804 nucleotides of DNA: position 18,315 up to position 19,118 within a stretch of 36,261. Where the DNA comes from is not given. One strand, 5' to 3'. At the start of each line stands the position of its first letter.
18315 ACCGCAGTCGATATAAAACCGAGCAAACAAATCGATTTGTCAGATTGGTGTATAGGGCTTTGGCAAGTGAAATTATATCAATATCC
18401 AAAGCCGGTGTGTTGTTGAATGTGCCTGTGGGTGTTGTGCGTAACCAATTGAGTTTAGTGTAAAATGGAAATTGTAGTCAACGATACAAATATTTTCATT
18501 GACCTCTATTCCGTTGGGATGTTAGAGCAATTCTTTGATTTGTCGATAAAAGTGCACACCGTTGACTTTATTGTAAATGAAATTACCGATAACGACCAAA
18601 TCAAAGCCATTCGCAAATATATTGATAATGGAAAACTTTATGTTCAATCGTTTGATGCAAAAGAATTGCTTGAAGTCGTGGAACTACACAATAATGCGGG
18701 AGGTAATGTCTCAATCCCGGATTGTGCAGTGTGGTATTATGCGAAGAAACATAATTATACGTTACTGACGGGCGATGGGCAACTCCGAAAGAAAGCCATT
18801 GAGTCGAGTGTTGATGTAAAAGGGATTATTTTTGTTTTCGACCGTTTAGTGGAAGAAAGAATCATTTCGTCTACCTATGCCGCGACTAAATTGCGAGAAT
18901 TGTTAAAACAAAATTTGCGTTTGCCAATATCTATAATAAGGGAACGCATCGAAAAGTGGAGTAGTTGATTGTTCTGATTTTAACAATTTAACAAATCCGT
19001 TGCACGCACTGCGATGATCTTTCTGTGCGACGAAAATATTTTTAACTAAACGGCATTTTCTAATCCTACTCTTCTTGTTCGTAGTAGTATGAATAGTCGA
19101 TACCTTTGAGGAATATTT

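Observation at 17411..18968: AT-rich two-gene module: fused XRE-HTH/ImmA-IrrE metallopeptidase translationally coupled to a PIN-like nuclease, a candidate protease-gated toxin or anti-phage system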

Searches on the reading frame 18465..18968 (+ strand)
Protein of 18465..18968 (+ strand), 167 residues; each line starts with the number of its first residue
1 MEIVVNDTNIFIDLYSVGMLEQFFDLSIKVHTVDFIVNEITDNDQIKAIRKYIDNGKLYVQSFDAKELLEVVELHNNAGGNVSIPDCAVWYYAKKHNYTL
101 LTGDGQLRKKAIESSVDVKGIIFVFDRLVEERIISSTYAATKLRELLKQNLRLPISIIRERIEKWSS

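Call 4: search_protein_families(library=pfam, proteins=[window:18465-18965:+], max_evalue=1)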
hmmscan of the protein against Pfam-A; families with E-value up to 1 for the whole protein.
window:18465-18965:+ (167 aa): 8 families
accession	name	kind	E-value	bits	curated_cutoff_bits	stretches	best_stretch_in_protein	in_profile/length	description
PF18480.7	DUF5615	-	3.3e-05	24.2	23.8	1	79-136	30-87/110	Domain of unknown function (DUF5615)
PF01850.27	PIN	-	0.00017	22.6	23.6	1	43-111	52-118/120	PIN domain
PF11848.13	DUF3368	-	0.00031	21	27.3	1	118-165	1-46/46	Domain of unknown function (DUF3368)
PF13638.12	PIN_4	-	0.02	15.6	21.9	1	55-118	67-128/132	PIN domain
PF14072.11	DndB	-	0.024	14.1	29.1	1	15-117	18-117/338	DNA-sulfur modification-associated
PF09439.16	SRPRB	-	0.061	13.1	25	1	83-147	34-100/178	Signal recognition particle receptor beta subunit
PF16480.10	DUF5057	-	0.07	13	27.9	0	38-57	352-371/378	Domain of unknown function (DUF5057)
PF19591.4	DUF6096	-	0.11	13.2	27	1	39-65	66-92/130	Family of unknown function (DUF6096)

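Call 5: search_protein_families(library=padloc, proteins=[window:18465-18965:+], max_evalue=1)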
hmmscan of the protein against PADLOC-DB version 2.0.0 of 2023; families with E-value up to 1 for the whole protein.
window:18465-18965:+ (167 aa): 4 families
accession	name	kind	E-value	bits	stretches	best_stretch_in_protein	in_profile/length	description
PDLC05071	PDC-S70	-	8.1e-06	24.1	1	1-161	1-153/161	-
PDLC05073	PDC-S70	-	0.00035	18.5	1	1-153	1-147/162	-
PDLC00229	KwaB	-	0.0013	16.3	1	28-70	73-113/282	DUF4868 domain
PDLC04642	PDC-M42B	-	0.011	14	1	31-72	31-67/138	-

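Call 8: find_homologous_proteins(query=window:18465-18965:+)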
Query window:18465-18965:+ (167 aa): 203 proteins with E <= 0.001 among 263 candidates; the best 120 are listed.
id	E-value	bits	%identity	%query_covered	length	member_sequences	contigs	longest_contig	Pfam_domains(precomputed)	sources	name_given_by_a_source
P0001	2.0e-98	345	96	100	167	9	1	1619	PF11848.14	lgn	-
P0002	1.4e-78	280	78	100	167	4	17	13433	PF11848.14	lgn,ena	-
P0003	1.1e-77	277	76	99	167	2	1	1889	PF11848.14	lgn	-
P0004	3.9e-77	275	77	99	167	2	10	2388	PF11848.14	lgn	-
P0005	6.7e-77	275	76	99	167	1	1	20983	PF01850.28,PF11848.14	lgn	-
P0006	3.0e-76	273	76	99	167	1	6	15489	PF11848.14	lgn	-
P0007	1.0e-75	271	74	99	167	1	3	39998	PF01850.28,PF11848.14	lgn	-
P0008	4.5e-75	269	76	99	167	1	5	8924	PF11848.14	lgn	-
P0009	3.9e-73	262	73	99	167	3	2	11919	PF11848.14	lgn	-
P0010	1.1e-72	261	73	99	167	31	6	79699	PF11848.14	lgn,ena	-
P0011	1.4e-72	261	73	99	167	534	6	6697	PF11848.14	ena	-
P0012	4.9e-72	259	73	99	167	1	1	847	PF11848.14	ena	-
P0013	3.8e-71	256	72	99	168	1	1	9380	PF18480.8,PF11848.14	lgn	-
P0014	1.0e-70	255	68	100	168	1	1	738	PF11848.14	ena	-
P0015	1.3e-70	254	74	99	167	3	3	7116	PF11848.14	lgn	-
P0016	1.5e-69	251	69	100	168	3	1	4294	PF11848.14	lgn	-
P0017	5.1e-69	249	69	99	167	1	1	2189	PF11848.14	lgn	-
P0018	1.1e-68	248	69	100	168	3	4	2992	PF11848.14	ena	-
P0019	2.9e-66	240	64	100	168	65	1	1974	PF11848.14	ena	-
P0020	3.5e-66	240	70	99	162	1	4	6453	PF11848.14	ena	-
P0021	3.3e-65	237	67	99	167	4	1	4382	PF18480.8,PF11848.14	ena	-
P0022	7.5e-65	236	63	100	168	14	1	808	PF11848.14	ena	-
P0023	7.3e-64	232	65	99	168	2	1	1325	PF11848.14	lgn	-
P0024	2.5e-63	231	63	99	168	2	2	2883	PF11848.14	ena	-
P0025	5.9e-63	229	65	99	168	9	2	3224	PF18480.8,PF11848.14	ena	-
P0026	7.5e-63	229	62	100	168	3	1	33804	PF11848.14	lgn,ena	-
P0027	1.5e-62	228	64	99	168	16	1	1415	PF11848.14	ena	-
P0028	1.8e-62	228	62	100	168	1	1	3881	PF11848.14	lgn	-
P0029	2.2e-62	228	63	100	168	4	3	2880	PF01850.28,PF11848.14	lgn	-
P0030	5.3e-61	223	63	99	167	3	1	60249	PF11848.14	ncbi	-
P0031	6.4e-61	223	64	100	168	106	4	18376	PF18480.8,PF11848.14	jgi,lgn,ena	jgi:rRNA maturation endonuclease Nob1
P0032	1.1e-60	222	62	99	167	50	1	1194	PF11848.14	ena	-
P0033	1.3e-60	222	64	99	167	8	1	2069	PF11848.14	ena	-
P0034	2.0e-60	221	64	99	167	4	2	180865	PF11848.14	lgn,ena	-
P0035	2.6e-60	221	61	99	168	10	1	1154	PF11848.14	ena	-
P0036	9.3e-60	219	63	99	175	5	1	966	PF18480.8,PF11848.14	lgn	-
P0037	2.5e-59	218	60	100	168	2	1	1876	PF11848.14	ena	-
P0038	3.9e-59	217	61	99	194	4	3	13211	PF11848.14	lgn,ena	-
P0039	4.9e-59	217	62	100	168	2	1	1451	PF18480.8,PF11848.14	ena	-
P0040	7.7e-59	216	70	87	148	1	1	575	PF18480.8,PF11848.14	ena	-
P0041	1.1e-58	216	61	100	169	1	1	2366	PF11848.14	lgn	-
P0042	1.2e-58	215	62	99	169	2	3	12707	PF11848.14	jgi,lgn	jgi:rRNA-processing protein FCF1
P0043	4.3e-58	214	61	99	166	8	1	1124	PF18480.8,PF11848.14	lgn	-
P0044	4.1e-57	210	61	99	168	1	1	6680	PF11848.14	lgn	-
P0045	6.3e-57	210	61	99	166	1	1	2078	PF11848.14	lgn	-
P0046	1.4e-56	209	61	99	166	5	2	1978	PF11848.14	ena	-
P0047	2.2e-56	208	61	99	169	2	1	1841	PF11848.14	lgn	-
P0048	2.3e-56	208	61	99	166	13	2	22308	PF11848.14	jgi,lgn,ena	-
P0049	8.0e-56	206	68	79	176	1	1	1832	PF11848.14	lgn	-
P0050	1.1e-55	206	62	99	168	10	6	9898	PF18480.8,PF11848.14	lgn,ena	-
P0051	1.2e-55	206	59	100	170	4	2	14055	PF18480.8,PF11848.14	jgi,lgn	jgi:rRNA-processing protein FCF1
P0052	1.6e-55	205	57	99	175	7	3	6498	PF11848.14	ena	-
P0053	7.4e-55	203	60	99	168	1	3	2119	PF11848.14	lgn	-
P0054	1.6e-54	202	60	99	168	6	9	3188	PF11848.14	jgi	jgi:rRNA-processing protein FCF1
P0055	3.6e-54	201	56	100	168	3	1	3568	PF01850.28,PF11848.14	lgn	-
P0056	4.7e-54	200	58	99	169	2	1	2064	PF11848.14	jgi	jgi:rRNA-processing protein FCF1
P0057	6.1e-54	200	58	99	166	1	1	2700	PF18480.8,PF11848.14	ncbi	-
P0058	7.1e-54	200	60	99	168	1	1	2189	PF18480.8,PF11848.14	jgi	jgi:rRNA-processing protein FCF1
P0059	1.0e-53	199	55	99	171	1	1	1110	PF11848.14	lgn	-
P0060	1.5e-53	199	58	99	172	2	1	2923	PF11848.14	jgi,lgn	jgi:predicted nucleic acid-binding protein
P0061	1.6e-53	199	58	100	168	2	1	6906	PF11848.14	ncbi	-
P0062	1.7e-53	199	59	99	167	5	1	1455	PF11848.14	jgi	jgi:rRNA-processing protein FCF1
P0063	2.1e-53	198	55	99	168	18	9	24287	PF11848.14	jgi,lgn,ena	-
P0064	4.8e-53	197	60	99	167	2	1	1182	PF11848.14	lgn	-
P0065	5.5e-53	197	56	99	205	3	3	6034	PF11848.14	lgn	-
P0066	3.1e-52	195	56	99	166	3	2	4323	PF11848.14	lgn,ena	-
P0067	7.9e-52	193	54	99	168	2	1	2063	PF11848.14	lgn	-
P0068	1.2e-51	193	55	99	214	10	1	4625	PF11848.14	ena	-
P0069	1.9e-51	192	54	99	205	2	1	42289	PF11848.14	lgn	-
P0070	3.3e-51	191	55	99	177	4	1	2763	PF11848.14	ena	-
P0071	1.7e-50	189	55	99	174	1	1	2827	PF18480.8,PF11848.14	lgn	-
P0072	1.8e-50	189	52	99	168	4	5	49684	PF11848.14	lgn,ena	-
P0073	3.0e-50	188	55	99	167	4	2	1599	PF11848.14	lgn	-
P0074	4.6e-50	187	53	100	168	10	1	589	PF11848.14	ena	-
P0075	5.3e-50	187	53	99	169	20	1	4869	PF11848.14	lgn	-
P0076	6.9e-50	187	53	98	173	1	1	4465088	PF11848.14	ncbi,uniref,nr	ncbi:hypothetical protein K4L44_04715 [Halosquirtibacter laminarini]|uniref:Uncharacterized protein 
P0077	1.6e-49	186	53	99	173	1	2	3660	PF11848.14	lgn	-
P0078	1.9e-49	185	52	99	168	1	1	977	PF11848.14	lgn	-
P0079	2.6e-49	185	54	99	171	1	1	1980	PF11848.14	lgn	-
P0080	3.0e-49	185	52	99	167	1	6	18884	PF18480.8,PF11848.14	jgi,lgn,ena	-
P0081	6.4e-49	184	53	98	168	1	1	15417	PF11848.14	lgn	-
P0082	6.7e-49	184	54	99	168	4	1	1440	PF11848.14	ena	-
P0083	1.2e-48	183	60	94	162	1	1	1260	PF18480.8,PF11848.14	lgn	-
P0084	2.5e-48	182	55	98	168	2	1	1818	PF11848.14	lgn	-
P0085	4.4e-48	181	51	99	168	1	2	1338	PF01850.28,PF11848.14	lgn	-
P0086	4.8e-48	181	51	99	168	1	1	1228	PF01850.28,PF11848.14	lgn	-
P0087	5.5e-48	181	52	99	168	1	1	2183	PF11848.14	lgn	-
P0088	6.4e-48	181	52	99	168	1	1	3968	PF01850.28,PF11848.14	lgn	-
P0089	2.7e-47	178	51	100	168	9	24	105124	PF11848.14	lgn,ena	-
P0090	5.2e-47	178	53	99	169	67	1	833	PF11848.14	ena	-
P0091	8.7e-47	177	52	100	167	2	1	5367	PF11848.14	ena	-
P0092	1.1e-46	177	53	99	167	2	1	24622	PF11848.14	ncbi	-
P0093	2.0e-46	176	50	99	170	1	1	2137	PF11848.14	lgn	-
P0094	4.5e-46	175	75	63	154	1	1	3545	PF11848.14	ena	-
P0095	5.9e-46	174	51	100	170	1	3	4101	PF11848.14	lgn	-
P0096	7.3e-46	174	50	100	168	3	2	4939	PF11848.14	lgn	-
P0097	7.8e-46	174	53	99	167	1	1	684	PF18480.8,PF11848.14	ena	-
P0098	1.1e-45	173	50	100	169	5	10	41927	PF11848.14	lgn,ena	-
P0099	1.2e-45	173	54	99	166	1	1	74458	PF11848.14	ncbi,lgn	-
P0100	1.6e-45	173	50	100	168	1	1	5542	PF11848.14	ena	-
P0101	1.9e-45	173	49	100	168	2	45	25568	PF11848.14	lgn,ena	-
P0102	1.9e-45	172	61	81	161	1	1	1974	PF11848.14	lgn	-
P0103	2.0e-45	172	54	97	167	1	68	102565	PF11848.14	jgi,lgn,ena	-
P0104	2.1e-45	172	54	97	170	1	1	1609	PF11848.14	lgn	-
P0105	2.2e-45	172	54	97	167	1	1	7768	PF11848.14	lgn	-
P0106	2.4e-45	172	48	99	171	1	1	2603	PF11848.14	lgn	-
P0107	3.3e-45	172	54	97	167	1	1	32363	PF11848.14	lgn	-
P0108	3.8e-45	172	49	100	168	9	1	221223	PF11848.14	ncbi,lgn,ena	-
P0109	1.1e-44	170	49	99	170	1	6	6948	PF11848.14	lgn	-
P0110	1.7e-44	169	51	99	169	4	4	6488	PF11848.14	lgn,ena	-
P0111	2.3e-44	169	52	99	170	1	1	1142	PF11848.14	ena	-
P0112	3.6e-44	168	48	99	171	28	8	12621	PF11848.14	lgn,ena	-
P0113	3.8e-44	168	52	97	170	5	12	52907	PF11848.14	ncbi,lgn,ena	-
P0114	4.2e-44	168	50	99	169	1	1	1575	PF11848.14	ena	-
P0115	4.9e-44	168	51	99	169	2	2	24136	PF11848.14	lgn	-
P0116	8.9e-44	167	48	99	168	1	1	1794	PF01850.28,PF11848.14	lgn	-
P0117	1.1e-43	167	48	99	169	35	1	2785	PF11848.14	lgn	-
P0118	2.2e-43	166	49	100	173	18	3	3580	PF11848.14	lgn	-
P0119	2.6e-43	166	53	92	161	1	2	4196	PF11848.14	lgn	-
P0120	2.9e-43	165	48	99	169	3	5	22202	PF11848.14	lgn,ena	-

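Call 15: search_solved_structures(query=window:18465-18965:+, max_evalue=10, show_alignments=2)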
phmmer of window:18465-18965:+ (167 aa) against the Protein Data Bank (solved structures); distinct sequences matched with E-value up to 10: 0.

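Call 17: search_solved_structures(query=A1, max_evalue=10, show_alignments=3)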
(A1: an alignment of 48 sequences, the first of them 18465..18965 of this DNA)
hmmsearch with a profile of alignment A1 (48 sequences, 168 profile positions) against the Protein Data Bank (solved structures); distinct sequences matched with E-value up to 10: 8.
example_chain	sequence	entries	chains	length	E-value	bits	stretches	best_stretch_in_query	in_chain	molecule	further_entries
2lcq_A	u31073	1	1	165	0.00017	24.8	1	27-112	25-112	Putative toxin VapC6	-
8c01_o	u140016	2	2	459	0.053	16.7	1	29-110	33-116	20S-pre-rRNA D-site endonuclease NOB1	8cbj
8jrb_A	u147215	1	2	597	0.056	16.6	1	25-110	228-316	DNA polymerase I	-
1o4w_A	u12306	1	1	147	0.24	14.6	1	83-118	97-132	PIN (PilT N-terminus) domain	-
2hww_A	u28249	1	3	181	0.24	14.6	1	97-121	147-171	Telomerase-binding protein EST1A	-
2dok_A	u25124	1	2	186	0.26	14.4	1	97-121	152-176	Telomerase-binding protein EST1A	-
2hwx_A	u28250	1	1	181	0.27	14.4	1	97-121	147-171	Telomerase-binding protein EST1A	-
2fe1_A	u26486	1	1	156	0.73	13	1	56-110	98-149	conserved hypothetical protein PAE0151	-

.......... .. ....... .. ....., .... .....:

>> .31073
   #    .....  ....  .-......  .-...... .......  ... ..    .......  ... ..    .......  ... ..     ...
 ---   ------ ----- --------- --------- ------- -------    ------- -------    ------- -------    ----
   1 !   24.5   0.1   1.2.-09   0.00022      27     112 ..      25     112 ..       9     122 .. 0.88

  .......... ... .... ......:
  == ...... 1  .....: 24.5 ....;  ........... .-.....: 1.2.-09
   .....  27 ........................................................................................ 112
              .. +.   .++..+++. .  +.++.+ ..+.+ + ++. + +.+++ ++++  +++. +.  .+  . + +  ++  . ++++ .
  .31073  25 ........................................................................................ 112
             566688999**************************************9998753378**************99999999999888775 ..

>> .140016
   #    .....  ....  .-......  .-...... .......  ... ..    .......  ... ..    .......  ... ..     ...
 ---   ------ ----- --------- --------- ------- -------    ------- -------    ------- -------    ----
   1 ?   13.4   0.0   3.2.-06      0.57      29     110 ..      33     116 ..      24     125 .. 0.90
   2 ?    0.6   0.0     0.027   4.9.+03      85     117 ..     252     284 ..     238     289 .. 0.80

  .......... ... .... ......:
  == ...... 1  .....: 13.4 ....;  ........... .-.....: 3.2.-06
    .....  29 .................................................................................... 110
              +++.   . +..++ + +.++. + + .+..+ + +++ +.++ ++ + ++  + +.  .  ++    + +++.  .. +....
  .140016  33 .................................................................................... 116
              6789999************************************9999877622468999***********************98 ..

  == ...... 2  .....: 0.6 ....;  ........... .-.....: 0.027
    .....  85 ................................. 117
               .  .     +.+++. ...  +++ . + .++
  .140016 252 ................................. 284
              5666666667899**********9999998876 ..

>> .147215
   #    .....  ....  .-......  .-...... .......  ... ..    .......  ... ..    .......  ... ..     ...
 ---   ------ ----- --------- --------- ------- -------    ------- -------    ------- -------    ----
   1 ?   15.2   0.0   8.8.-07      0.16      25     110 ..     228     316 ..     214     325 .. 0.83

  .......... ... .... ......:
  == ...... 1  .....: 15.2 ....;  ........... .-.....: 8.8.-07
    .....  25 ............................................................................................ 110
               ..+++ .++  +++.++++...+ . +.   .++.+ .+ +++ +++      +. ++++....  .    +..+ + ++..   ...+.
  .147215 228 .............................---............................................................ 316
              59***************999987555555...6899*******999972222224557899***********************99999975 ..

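Call 18: find_encoding_contigs(protein=window:18465-18968:+, flank=10000, max_places=6)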
Protein window:18465-18968:+ (167 aa): 3 contigs read that carry it; 3 places shown.
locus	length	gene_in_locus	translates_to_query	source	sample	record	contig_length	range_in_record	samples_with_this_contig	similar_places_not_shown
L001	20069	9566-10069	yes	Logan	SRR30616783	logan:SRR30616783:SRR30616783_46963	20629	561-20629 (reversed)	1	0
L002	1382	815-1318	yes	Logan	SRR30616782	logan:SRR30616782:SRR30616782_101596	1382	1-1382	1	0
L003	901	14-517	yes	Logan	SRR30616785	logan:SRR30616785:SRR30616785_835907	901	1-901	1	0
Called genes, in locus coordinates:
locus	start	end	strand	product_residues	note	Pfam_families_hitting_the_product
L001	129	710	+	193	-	PF01330:RuvA_N, PF00633:HHH (faint), PF14520:HHH_5, PF07499:RuvA_C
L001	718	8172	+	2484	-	PF14349:SprA_N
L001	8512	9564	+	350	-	PF01381:HTH_3, PF12844:HTH_19, PF06114:Peptidase_M78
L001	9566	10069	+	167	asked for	PF11848:DUF3368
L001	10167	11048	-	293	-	PF02661:Fic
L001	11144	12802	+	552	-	-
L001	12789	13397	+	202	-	PF14289:DUF4369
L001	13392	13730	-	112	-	-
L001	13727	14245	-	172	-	PF04542:Sigma70_r2, PF08281:Sigma70_r4_2, PF04545:Sigma70_r4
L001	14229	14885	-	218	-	PF19762:DUF6249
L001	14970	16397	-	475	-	PF05970:PIF1 (weak), PF13604:AAA_30, PF13245:AAA_19, PF13538:UvrD_C_2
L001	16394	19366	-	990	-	PF00933:Glyco_hydro_3, PF00144:Beta-lactamase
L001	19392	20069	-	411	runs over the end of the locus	?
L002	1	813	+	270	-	?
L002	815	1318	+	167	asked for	PF11848:DUF3368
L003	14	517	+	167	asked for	PF11848:DUF3368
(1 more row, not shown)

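Call 19: find_related_loci(query=A1, collection=genome_contigs, flank=6000)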
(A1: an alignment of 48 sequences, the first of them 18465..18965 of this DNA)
Query A1 (167 aa) in genome_contigs; peptide patterns used: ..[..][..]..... (x = any residue, [..] = any of these).
141 stretches matched a pattern; 113 encode a relative of the query (tblastn E <= 1e-3); the best 80 are kept; 80 distinct loci.
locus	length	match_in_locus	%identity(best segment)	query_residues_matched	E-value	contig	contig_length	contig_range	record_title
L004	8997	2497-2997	98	1-167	4e-108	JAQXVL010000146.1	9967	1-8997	MAG: Bacteroidales bacterium isolate SUG1559 k141_44221, whole genome shotgun sequence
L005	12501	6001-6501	95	1-167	1e-98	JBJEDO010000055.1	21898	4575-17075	MAG: Candidatus Limisoma sp. isolate PUUB17_bin.064 NODE_2418_length_21898_cov_9.461658, whole genome shotgun sequence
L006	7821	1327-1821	74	1-165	5e-81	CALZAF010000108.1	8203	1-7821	MAG: uncultured bacterium isolate SRR14474046_bin.4_metaWRAP_v1.3_MAG genome assembly, contig: ERZ9423955.4008, whole ge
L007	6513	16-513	74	1-166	5e-81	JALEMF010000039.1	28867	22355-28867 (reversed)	MAG: Bacteroidales bacterium isolate SUG132 k141_131747, whole genome shotgun sequence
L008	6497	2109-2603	75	1-165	8e-81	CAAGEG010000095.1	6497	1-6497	MAG TPA_asm: uncultured Prevotella sp., isolate HGM04830, WGS project CAAGEG010000000 data, contig: SRS476152_97_k119_23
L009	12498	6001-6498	73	1-166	2e-80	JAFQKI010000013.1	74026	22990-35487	MAG: Muribaculaceae bacterium isolate RGIG1898 Goat_Cecum.Co__c2004447, whole genome shotgun sequence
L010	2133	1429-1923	74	1-165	3e-83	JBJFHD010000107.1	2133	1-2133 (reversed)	MAG: Erysipelotrichaceae bacterium isolate PUUB17_bin.025 NODE_88179_length_2133_cov_6.559673, whole genome shotgun sequ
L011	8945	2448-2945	73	1-166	1e-80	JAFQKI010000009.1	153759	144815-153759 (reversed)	MAG: Muribaculaceae bacterium isolate RGIG1898 Goat_Cecum.Co__c1355546, whole genome shotgun sequence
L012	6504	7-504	73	1-166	3e-80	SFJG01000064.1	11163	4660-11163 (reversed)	MAG: Bacteroidales bacterium isolate W1P29.026 Contig2322, whole genome shotgun sequence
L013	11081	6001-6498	73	1-166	6e-80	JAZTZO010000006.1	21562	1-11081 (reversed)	MAG: Muribaculaceae bacterium isolate T1900045324_YK20190013.MAGScoT_cleanbin_000002 SGB_6407_k141_2151652, whole genome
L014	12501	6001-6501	73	1-167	2e-79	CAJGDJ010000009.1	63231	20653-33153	MAG: uncultured Muribaculaceae bacterium isolate MAG53 genome assembly, contig: k141_10077242_length_63231_cov_13.0006,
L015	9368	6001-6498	73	1-166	1e-79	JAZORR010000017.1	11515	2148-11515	MAG: Muribaculaceae bacterium isolate T1900045553_YK20190247.MAGScoT_cleanbin_000001 SGB_7888_k141_1692967, whole genome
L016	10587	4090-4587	70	1-166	2e-76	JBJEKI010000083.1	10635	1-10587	MAG: Lepagella sp. isolate PUUB37_bin.023 NODE_4414_length_10635_cov_18.879490, whole genome shotgun sequence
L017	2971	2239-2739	65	1-167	4e-74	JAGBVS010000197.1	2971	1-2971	MAG: Bacteroidales bacterium isolate RGIG9490 Yak_Cecum-5__c726046, whole genome shotgun sequence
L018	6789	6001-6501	65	1-167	1e-73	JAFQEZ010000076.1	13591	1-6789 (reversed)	MAG: Bacteroidaceae bacterium isolate RGIG1759 Goat_Cecum-3__c660107, whole genome shotgun sequence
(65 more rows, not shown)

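Call 24: predict_structure(alignment_id=A1)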
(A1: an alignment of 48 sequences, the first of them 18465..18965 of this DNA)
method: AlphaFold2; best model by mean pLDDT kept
length: 167 residues; sequences in the alignment: 48
mean_pLDDT: 93.9   pTM: 0.86
mean pLDDT of the five models: 93.9, 93.7, 93.5, 92.8, 92.4
residues with pLDDT >= 90: 147; 70-90: 20; 50-70: 0; < 50: 0
segments of 3 or more residues with pLDDT < 50: none
pLDDT, mean of each block of 10 residues (from residue 1): 90 94 97 93 92 96 95 91 93 97 92 95 96 98 94 90 93
secondary structure, 60 per line:
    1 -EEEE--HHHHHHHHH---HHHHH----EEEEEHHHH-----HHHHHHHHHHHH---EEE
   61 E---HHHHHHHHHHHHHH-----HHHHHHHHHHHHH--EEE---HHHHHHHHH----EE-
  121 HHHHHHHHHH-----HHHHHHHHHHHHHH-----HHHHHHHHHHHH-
elements in order: E2-5 H8-16 H20-24 E29-33 H34-37 H43-54 E58-61 H65-78 H84-96 E99-101 H105-113 H121-130 H136-149 H155-166
